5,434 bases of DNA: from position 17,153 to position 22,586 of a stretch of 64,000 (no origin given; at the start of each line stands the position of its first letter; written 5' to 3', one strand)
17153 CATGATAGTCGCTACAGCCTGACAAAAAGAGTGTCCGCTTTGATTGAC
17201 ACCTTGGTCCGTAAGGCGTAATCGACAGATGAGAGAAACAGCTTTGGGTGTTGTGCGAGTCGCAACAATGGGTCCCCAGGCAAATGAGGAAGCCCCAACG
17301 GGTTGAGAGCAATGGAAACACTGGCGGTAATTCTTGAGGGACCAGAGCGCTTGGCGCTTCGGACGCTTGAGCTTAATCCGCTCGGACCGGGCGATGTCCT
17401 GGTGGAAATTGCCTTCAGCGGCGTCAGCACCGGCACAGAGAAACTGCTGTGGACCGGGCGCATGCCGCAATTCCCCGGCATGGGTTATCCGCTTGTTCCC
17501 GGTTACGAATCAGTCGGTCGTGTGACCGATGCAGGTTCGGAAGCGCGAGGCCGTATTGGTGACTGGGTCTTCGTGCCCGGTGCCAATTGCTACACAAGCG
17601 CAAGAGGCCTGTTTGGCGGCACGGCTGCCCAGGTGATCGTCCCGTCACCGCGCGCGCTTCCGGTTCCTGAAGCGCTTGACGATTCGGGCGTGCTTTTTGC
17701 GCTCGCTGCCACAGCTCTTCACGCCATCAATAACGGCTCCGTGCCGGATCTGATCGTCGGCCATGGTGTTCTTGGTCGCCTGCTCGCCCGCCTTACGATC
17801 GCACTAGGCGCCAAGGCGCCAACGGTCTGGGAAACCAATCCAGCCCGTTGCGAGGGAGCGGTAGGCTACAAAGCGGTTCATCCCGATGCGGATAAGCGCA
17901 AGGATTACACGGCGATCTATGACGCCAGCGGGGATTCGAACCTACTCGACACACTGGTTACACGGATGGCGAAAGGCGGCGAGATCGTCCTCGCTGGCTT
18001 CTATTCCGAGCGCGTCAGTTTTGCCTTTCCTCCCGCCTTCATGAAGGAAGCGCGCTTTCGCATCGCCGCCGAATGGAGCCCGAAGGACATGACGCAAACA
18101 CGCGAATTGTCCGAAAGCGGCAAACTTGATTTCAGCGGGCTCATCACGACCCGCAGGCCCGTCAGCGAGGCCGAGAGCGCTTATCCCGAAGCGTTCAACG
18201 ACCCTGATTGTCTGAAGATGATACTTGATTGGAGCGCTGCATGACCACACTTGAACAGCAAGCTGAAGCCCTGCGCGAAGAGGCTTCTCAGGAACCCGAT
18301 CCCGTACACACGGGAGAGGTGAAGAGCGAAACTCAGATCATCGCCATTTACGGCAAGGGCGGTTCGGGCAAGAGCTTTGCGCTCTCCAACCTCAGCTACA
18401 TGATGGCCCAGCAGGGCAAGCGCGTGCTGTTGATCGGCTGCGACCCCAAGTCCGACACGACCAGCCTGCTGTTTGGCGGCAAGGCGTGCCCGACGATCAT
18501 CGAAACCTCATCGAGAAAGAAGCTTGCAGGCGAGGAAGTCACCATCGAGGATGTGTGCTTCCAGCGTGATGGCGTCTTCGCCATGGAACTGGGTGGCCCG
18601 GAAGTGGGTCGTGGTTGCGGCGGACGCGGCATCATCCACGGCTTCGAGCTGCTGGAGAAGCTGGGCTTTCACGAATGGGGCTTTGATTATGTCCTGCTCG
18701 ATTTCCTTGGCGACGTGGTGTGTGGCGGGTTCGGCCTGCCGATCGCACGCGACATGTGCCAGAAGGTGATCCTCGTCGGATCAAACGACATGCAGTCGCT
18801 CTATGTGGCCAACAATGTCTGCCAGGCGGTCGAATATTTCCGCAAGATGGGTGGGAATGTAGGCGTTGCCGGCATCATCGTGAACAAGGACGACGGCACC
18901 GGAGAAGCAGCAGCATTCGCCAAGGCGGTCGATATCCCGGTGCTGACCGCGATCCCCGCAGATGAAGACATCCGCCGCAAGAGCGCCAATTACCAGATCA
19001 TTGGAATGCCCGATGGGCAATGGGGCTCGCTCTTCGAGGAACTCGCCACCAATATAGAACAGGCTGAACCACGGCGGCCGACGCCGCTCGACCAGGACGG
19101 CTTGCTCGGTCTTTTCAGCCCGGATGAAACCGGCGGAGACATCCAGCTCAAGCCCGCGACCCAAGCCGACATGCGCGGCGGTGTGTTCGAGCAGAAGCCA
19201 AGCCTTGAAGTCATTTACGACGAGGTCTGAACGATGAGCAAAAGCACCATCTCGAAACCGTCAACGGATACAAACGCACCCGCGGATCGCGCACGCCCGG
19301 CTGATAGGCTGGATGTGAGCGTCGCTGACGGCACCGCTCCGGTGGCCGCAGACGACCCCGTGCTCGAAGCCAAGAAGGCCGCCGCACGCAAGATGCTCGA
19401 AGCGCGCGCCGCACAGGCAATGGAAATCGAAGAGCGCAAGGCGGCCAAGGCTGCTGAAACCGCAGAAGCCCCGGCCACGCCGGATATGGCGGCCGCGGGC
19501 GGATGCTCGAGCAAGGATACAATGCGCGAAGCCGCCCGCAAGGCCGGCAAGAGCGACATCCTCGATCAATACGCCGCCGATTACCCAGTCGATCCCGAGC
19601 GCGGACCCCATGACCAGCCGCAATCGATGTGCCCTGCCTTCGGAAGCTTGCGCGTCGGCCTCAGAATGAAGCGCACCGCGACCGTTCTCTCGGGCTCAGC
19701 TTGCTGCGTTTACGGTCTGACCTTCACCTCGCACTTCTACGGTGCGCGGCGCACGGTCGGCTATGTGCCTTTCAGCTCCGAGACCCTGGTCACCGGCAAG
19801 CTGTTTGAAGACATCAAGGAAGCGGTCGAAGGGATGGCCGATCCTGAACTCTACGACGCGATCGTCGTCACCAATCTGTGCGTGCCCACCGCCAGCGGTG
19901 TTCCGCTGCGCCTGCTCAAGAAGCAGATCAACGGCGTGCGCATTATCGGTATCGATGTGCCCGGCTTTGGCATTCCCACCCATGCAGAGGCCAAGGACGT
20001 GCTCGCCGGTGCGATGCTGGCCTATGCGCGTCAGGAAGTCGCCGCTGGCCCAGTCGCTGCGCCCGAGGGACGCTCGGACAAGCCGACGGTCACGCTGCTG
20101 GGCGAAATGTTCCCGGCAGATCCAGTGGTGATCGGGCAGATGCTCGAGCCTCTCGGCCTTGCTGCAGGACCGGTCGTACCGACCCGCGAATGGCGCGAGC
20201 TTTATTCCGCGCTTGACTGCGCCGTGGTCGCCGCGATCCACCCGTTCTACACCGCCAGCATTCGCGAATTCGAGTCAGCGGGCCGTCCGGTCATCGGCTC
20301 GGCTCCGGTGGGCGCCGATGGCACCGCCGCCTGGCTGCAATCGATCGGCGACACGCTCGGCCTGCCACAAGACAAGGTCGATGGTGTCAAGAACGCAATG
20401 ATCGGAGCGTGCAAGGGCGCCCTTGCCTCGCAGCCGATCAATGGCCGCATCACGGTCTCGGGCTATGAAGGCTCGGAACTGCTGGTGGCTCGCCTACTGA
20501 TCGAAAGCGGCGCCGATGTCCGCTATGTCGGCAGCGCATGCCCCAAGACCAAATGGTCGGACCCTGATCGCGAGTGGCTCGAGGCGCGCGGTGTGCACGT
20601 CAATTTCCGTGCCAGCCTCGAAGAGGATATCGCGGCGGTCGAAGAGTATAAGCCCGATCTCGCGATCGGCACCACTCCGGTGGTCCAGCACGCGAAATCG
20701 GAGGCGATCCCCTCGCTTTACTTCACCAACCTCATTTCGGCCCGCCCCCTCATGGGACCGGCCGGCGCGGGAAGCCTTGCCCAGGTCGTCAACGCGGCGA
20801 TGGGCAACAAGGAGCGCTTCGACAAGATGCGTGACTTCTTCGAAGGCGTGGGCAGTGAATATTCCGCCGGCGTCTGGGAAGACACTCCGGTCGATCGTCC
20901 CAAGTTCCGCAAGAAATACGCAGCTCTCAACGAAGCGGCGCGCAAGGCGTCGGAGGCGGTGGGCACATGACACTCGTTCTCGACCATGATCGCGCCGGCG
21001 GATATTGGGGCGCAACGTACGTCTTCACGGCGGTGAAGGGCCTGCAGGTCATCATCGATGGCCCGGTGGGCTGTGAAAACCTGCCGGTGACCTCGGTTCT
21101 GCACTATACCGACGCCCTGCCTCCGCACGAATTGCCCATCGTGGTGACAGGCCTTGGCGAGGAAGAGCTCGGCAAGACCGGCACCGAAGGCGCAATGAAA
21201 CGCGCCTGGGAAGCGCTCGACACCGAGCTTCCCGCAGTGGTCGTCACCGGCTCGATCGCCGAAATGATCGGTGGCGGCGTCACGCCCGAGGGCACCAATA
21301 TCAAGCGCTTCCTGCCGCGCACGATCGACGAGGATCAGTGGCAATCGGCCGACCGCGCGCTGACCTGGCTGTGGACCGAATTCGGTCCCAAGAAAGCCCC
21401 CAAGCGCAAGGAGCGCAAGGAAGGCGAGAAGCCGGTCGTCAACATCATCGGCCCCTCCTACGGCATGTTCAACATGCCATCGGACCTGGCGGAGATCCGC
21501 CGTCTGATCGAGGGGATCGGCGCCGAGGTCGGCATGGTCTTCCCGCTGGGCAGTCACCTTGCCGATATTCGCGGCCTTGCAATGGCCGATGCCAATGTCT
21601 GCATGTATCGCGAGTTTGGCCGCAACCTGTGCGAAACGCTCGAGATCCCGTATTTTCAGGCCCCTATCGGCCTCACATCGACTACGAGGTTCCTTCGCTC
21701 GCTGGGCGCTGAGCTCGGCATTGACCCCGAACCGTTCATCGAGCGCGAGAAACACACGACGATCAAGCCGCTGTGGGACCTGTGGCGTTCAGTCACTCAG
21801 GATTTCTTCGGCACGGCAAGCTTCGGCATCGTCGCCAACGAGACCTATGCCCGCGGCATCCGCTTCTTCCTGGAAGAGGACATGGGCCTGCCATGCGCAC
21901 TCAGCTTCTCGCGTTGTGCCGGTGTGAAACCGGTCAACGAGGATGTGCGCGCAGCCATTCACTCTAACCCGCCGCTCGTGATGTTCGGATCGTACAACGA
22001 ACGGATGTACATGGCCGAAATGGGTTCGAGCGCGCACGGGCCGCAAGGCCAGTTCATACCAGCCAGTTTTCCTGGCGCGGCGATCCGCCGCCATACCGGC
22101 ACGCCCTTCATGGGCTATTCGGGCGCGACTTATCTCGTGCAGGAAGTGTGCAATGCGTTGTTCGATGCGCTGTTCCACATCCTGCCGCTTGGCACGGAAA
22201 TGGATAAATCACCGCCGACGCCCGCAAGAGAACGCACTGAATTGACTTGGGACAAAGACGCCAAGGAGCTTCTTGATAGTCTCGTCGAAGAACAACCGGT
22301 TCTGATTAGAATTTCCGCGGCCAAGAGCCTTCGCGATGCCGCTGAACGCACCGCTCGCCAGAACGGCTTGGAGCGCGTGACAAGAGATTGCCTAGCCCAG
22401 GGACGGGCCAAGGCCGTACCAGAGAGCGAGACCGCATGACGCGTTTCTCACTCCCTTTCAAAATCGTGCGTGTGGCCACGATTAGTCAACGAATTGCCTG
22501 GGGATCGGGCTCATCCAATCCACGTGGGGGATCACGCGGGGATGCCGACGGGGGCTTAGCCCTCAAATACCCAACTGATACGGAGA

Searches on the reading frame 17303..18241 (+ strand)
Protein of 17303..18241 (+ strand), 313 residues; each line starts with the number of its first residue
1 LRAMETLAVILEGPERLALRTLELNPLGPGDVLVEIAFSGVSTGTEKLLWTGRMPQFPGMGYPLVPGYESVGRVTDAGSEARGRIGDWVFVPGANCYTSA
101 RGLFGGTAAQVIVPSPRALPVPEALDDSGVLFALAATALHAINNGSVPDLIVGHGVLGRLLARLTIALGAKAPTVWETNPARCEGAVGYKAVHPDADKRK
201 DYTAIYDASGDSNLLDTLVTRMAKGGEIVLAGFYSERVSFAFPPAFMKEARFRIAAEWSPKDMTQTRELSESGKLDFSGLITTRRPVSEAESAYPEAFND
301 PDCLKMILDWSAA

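Call 16: search_protein_families(library=ncbifam, proteins=[window:17303-18241:+])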
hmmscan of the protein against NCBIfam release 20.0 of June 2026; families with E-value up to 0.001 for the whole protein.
window:17303-18241:+ (313 aa): 11 families
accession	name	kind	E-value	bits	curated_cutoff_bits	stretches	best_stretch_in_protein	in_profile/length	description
TIGR01202.1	bchC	equivalog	2.2e-133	444.1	291.25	1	6-309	2-308/308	chlorophyll synthesis pathway protein BchC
NF007489.0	PRK10083.1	equivalog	1.1e-07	31.2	376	1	8-91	3-83/339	Zn-dependent oxidoreductase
NF003808.0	PRK05396.1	equivalog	3.4e-07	29.5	380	1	108-310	122-340/341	L-threonine 3-dehydrogenase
NF041097.1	keto_inos_dh_IolM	equivalog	9.4e-07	27.8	450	0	27-91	51-119/389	scyllo-inosose 3-dehydrogenase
NF047908.1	AldhRedAhr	equivalog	1.7e-06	27.2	470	1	15-89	14-85/335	NADPH-dependent aldehyde reductase Ahr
TIGR02823.1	oxido_YhdH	subfamily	2.4e-06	26.6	297.25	1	18-126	15-116/324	acrylyl-CoA reductase family protein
TIGR03201.1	dearomat_had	equivalog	2.8e-06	26.7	338.65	0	19-93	13-84/349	6-hydroxycyclohex-1-ene-1-carbonyl-CoA dehydrogenase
TIGR03366.1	HpnZ_proposed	hypoth_equivalog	1.4e-05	24.5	328.1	0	97-238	100-259/315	putative phosphonate catabolism associated alcohol dehydrogenase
NF051456.1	acrylyl_AcuI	equivalog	2e-05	23.6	440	1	16-128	14-119/325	acrylyl-CoA reductase (NADPH)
TIGR02824.1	quinone_pig3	subfamily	2.9e-05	23.2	296.8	1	12-126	10-113/325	putative NAD(P)H quinone oxidoreductase, PIG3 family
TIGR03989.1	Rxyl_3153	subfamily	0.0001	21.7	440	0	8-89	5-83/370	NDMA-dependent alcohol dehydrogenase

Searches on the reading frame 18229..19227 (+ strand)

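Call 16: search_protein_families(library=ncbifam, proteins=[window:18229-19227:+])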
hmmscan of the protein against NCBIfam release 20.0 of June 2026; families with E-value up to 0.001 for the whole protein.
window:18229-19227:+ (333 aa): 22 families
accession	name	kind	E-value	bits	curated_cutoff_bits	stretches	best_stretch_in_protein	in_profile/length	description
TIGR02016.1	BchX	equivalog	5.1e-127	423.2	331.2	1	36-317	1-289/296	chlorophyllide a reductase iron protein subunit X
NF033200.1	F430_CfbC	exception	1.3e-61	208.2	402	1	37-295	2-258/260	Ni-sirohydrochlorin a,c-diamide reductive cyclase ATP-dependent reductase subunit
TIGR01287.1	nifH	equivalog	5e-60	203.1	394.35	1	38-293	3-262/275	nitrogenase iron protein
TIGR01281.1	DPOR_bchL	equivalog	3.7e-52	177.3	345.15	1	37-252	2-213/268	ferredoxin:protochlorophyllide reductase (ATP-dependent) iron-sulfur ATP-binding protein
NF009701.0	PRK13230.1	subfamily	1.7e-51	175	350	1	38-292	4-274/291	nitrogenase reductase-like protein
NF009702.0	PRK13231.1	equivalog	1e-48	165.8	427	1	37-292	4-255/264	nitrogenase reductase-like protein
TIGR01969.1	minD_arch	subfamily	6.9e-09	35.2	201.75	0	37-86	3-52/251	cell division ATPase MinD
NF041136.1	MrpORP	equivalog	9e-07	28.5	450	1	35-72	6-43/365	iron-sulfur cluster carrier protein MrpORP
TIGR03453.1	partition_RepA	equivalog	1.2e-05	24.4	348.45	1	12-83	81-152/387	plasmid partitioning protein RepA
NF006958.0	PRK09435.1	equivalog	3.6e-05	22.9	329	1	3-78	27-100/333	methylmalonyl Co-A mutase-associated GTPase MeaB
TIGR03815.1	CpaE_hom_Actino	equivalog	4.4e-05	22.8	154.45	0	34-84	110-161/340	septum site-determining protein Ssd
TIGR00064.1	ftsY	equivalog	5.7e-05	22.5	260.7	0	23-72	67-116/279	signal recognition particle-docking protein FtsY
TIGR00750.1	lao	equivalog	7.1e-05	22.1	240.75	1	34-78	33-77/300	methylmalonyl Co-A mutase-associated GTPase MeaB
TIGR01968.1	minD_bact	equivalog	0.0001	21.8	212.9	0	37-72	4-39/261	septum site-determining protein MinD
NF047398.1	AAA_KGGVGR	domain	0.00013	22.3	90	1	36-72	3-40/190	KGGVGR-motif variant AAA ATPase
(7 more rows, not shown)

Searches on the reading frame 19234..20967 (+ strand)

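Call 16: search_protein_families(library=ncbifam, proteins=[window:19234-20967:+])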
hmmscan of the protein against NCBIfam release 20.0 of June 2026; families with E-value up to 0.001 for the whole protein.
window:19234-20967:+ (578 aa): 3 families
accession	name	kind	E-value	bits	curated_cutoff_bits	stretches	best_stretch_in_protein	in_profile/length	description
TIGR02015.1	BchY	equivalog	6e-216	717.2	425.15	1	117-540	2-422/422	chlorophyllide a reductase subunit Y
NF002768.0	PRK02842.1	equivalog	1.2e-15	57.4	324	1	249-524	141-406/423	ferredoxin:protochlorophyllide reductase (ATP-dependent) subunit N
TIGR01279.1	DPOR_bchN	equivalog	1.2e-14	54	419.95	1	192-480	70-350/407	ferredoxin:protochlorophyllide reductase (ATP-dependent) subunit N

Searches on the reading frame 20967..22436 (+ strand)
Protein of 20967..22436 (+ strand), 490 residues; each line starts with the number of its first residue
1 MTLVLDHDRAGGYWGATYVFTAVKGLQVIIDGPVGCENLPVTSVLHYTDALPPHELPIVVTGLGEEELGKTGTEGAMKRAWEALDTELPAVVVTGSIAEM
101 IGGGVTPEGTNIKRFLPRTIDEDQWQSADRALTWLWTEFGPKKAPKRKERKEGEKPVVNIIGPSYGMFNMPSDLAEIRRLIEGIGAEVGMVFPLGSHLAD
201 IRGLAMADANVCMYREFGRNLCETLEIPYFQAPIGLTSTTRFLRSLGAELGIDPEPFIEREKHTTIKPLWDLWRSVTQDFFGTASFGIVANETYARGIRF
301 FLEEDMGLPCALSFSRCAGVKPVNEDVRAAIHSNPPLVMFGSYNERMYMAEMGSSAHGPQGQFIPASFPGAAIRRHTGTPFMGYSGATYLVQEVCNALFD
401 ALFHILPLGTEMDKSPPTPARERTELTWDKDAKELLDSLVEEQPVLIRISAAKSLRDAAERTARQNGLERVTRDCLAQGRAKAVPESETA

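Call 16: search_protein_families(library=ncbifam, proteins=[window:20967-22436:+])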
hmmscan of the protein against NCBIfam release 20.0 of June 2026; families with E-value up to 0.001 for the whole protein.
window:20967-22436:+ (490 aa): 5 families
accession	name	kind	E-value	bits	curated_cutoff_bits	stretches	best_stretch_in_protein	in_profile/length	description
TIGR02014.1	BchZ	equivalog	1.5e-233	775.9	529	1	3-475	1-467/468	chlorophyllide a reductase subunit Z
TIGR01278.1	DPOR_BchB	equivalog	1.3e-25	90.2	490.35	1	124-312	130-320/512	ferredoxin:protochlorophyllide reductase (ATP-dependent) subunit B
NF002789.0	PRK02910.1-3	equivalog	5.7e-24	84.8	509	1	148-250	146-253/535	ferredoxin:protochlorophyllide reductase (ATP-dependent) subunit B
NF002790.0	PRK02910.1-4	equivalog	2.4e-18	66.1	912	1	145-293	156-306/530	ferredoxin:protochlorophyllide reductase (ATP-dependent) subunit B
TIGR01283.1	nifE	equivalog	3.2e-05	22.7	505.1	0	143-251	186-295/459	nitrogenase iron-molybdenum cofactor biosynthesis protein NifE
